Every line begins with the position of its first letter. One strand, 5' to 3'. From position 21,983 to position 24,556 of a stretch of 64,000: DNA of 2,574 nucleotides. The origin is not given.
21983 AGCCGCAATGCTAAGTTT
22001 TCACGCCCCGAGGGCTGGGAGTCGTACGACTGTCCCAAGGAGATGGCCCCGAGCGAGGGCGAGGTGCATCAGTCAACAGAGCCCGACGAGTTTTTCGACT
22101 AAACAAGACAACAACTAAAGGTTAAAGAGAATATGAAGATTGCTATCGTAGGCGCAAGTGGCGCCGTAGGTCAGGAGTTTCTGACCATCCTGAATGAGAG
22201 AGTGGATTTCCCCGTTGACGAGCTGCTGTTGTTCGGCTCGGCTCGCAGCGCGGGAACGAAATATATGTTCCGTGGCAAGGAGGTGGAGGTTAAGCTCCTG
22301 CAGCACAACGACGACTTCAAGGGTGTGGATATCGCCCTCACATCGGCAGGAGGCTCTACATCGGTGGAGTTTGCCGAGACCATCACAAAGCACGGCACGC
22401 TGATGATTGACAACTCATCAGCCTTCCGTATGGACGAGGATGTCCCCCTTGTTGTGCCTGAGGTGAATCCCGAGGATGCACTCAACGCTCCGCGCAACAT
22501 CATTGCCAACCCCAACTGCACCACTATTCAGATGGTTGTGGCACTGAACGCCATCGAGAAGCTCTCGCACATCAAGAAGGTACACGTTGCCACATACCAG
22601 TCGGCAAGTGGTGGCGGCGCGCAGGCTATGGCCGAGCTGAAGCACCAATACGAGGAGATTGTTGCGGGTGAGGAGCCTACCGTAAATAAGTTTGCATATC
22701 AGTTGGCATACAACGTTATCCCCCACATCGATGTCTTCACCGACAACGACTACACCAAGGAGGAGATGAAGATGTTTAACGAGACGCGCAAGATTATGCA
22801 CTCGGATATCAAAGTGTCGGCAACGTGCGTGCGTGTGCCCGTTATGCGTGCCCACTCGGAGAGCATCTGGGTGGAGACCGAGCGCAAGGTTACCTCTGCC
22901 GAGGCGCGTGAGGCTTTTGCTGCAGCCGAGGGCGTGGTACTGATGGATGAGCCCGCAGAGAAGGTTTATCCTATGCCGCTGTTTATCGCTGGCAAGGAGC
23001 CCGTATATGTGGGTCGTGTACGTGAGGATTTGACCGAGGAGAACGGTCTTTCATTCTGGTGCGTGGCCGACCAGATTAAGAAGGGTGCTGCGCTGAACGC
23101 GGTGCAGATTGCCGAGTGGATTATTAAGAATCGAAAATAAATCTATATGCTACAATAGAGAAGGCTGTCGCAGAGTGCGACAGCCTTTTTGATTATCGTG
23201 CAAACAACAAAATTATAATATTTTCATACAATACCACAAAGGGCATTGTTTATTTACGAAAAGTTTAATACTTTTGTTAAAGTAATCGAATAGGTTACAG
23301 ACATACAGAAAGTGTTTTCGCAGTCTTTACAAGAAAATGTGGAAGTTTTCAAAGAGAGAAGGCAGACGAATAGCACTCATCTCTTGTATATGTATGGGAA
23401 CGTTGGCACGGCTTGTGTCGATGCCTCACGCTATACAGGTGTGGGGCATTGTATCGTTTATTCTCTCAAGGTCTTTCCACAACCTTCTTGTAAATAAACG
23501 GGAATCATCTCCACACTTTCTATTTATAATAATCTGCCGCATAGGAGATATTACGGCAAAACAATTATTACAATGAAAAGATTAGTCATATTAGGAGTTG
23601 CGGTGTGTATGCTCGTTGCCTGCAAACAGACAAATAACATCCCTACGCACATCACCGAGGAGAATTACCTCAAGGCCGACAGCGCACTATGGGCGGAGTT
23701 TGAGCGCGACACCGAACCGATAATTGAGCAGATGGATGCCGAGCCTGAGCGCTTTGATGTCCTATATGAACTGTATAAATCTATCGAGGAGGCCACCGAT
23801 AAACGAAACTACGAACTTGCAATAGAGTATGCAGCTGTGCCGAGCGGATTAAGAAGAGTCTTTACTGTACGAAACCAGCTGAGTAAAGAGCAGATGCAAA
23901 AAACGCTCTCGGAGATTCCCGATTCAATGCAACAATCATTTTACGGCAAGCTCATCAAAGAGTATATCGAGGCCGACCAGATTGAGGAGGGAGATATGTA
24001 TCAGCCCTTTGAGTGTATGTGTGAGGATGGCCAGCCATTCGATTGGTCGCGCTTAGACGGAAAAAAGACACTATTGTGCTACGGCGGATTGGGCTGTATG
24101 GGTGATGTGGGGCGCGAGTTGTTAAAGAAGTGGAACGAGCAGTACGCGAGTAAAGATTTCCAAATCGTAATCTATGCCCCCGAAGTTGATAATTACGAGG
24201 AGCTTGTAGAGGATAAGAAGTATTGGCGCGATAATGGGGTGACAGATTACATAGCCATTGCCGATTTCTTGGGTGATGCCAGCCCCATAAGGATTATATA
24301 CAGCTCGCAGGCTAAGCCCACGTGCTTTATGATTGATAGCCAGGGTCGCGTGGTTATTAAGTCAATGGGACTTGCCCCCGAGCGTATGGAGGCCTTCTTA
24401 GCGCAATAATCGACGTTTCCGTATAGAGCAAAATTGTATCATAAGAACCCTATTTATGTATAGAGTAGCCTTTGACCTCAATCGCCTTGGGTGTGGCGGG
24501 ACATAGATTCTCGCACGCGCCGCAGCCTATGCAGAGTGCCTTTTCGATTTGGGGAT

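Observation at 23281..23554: Rod RNA copy 1: a ~275-nt unbranched structured RNA with its own promoter, homologous to a second locus 33 kb away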

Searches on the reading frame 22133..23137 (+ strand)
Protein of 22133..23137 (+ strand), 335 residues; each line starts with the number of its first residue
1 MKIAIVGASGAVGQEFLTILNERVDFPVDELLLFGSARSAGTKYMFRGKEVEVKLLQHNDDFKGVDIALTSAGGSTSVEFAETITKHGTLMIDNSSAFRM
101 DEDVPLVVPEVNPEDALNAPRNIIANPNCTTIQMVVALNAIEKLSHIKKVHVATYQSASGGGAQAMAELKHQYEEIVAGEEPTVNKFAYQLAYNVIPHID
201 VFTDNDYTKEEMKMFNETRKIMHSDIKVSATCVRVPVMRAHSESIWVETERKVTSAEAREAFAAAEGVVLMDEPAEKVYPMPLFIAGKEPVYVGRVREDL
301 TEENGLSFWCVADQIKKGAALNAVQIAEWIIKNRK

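Call 33: find_encoding_contigs(protein=window:22133-23137:+, flank=1500, max_places=4)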
Protein window:22133-23137:+ (335 aa): 23 contigs read that carry it; 4 places shown.
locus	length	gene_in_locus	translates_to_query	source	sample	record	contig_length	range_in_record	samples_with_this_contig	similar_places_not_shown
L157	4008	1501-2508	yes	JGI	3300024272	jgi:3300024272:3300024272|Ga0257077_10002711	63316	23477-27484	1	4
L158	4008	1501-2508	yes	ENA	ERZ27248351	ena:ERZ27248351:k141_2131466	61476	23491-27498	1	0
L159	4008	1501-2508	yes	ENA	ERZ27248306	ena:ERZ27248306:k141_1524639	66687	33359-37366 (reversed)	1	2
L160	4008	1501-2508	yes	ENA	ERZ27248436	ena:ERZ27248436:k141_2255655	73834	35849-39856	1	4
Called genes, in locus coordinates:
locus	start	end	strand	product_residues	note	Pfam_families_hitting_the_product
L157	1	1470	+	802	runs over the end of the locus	PF00912:Transgly, PF28500:PBP_middle, PF00905:Transpeptidase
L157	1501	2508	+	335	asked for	PF01118:Semialdhyde_dh, PF02774:Semialdhyde_dhC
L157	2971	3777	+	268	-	-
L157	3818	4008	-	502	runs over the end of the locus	PF12801:Fer4_5, PF00037:Fer4 (faint), PF12797:Fer4_2 (faint), PF13237:Fer4_10 (faint), PF13484:Fer4_16 (faint), PF14697:Fer4_21 (faint), PF12838:Fer4_7, PF13187:Fer4_9 (weak), +1 more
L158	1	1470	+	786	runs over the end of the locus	PF00912:Transgly, PF28500:PBP_middle, PF00905:Transpeptidase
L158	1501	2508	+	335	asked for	PF01118:Semialdhyde_dh, PF02774:Semialdhyde_dhC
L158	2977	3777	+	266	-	-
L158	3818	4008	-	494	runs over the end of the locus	PF12801:Fer4_5, PF00037:Fer4 (faint), PF12797:Fer4_2 (faint), PF13237:Fer4_10 (faint), PF13484:Fer4_16 (faint), PF14697:Fer4_21 (faint), PF12838:Fer4_7, PF13187:Fer4_9 (weak), +1 more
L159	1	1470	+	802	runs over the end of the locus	PF00912:Transgly, PF28500:PBP_middle, PF00905:Transpeptidase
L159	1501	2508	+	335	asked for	PF01118:Semialdhyde_dh, PF02774:Semialdhyde_dhC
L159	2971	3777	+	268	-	-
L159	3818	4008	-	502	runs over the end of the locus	PF12801:Fer4_5, PF00037:Fer4 (faint), PF12797:Fer4_2 (faint), PF13237:Fer4_10 (faint), PF13484:Fer4_16 (faint), PF14697:Fer4_21 (faint), PF12838:Fer4_7, PF13187:Fer4_9 (weak), +1 more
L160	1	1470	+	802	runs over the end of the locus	PF00912:Transgly, PF28500:PBP_middle, PF00905:Transpeptidase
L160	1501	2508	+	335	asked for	PF01118:Semialdhyde_dh, PF02774:Semialdhyde_dhC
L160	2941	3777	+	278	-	-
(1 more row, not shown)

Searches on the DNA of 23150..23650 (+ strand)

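Call 4: search_rna_families(source=window, start=23150, end=23650, threshold=evalue, max_evalue=10, show_alignments=3)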
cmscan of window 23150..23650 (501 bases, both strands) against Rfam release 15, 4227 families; matches with E-value up to 10: 8.
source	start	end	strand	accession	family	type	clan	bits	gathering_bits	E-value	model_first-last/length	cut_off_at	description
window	23158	23269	-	RF01820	RsaE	Gene; sRNA;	-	25.4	79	0.045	1-112/112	no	RNA Staph. aureus E (RoxS)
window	23153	23279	-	RF01485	rli61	Cis-reg;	-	24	50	0.045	1-106/106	no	Listeria sRNA rli61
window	23216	23276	-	RF02584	KRAS_3UTR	Cis-reg;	-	22.6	49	3.3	1-49/49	no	KRAS 3' UTR cis-regulatory element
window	23157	23278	-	RF02376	antisense_SR1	Gene; sRNA;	-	20.1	45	0.1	1-210/210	no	SR1 sRNA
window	23150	23195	+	RF01485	rli61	Cis-reg;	-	20.1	50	0.38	54-106/106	5'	Listeria sRNA rli61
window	23150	23194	+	RF02346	ar35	Gene; sRNA;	-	19.1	45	0.22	100-144/144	5'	Alphaproteobacterial sRNA ar35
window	23153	23198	-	RF03992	mir-6302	Gene; miRNA;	-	14.7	90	4.7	1-79/79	no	mir-6302 microRNA precursor family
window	23345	23458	+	RF00619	U6atac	Gene; snRNA; splicing;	CL00009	11.8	33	1.7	1-126/126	no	U6atac minor spliceosomal RNA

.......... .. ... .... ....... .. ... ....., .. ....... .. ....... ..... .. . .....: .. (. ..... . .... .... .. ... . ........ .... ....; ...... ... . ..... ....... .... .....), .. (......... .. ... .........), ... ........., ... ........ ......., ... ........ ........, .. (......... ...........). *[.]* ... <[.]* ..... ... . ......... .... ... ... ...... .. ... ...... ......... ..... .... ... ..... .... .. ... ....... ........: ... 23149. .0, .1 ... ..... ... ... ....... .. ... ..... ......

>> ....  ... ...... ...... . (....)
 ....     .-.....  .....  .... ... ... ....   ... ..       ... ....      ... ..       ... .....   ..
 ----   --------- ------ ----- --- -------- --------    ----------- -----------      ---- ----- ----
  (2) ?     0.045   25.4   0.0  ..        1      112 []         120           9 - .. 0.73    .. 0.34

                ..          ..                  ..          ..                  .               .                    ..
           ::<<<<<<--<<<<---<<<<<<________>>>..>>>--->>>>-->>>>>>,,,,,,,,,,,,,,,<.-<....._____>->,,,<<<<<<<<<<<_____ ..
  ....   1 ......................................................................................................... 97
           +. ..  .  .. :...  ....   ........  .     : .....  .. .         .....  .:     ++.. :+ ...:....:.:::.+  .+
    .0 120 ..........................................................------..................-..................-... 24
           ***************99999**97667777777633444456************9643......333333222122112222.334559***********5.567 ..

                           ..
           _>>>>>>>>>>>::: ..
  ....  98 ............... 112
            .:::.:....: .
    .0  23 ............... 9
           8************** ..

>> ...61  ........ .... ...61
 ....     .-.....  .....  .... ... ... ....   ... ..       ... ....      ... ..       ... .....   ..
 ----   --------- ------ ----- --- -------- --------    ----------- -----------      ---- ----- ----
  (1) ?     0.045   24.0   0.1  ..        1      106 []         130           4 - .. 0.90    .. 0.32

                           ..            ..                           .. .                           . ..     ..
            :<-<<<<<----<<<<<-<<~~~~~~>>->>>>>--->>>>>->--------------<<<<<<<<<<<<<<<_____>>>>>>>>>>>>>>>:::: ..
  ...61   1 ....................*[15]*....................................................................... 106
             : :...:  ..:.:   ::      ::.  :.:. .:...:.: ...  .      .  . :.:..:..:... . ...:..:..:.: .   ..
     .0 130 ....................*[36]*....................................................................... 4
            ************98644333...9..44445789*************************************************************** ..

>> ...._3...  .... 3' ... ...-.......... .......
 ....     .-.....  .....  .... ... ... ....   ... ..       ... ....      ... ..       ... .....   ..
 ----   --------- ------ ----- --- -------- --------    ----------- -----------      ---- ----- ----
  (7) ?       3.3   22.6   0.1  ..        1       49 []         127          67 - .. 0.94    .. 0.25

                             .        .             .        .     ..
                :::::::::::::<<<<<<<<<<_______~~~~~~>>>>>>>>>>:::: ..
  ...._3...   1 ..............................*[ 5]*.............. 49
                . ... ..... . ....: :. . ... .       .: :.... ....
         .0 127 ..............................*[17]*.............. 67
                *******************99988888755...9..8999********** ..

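Call 65: search_dna_similar(query=window:23277-23565:+, collection=phages, mode=distant, max_rows=15)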
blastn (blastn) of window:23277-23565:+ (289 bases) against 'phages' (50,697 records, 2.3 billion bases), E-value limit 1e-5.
No match.

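Call 66: search_dna_similar(query=window:23277-23565:+, collection=plasmids, mode=distant, max_rows=15)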
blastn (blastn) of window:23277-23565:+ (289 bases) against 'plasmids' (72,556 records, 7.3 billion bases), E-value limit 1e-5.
No match.

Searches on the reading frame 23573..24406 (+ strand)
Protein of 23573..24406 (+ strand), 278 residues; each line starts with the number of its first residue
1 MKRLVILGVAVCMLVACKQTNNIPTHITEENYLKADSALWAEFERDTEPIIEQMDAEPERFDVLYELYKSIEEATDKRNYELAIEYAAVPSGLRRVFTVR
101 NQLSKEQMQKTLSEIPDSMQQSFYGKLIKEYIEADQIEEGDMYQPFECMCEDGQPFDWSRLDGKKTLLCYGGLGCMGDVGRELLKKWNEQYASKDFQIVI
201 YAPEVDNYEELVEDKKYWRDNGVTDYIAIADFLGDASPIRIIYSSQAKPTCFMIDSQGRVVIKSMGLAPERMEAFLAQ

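Call 62: search_protein_families(library=pfam, max_evalue=0.001, proteins=[window:23573-24406:+])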
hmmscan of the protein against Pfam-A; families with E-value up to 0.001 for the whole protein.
seq(278 aa): 1 family
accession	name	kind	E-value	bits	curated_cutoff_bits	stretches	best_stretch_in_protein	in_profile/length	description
PF08534.16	Redoxin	-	0.00015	22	26.6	1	140-263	3-131/148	Redoxin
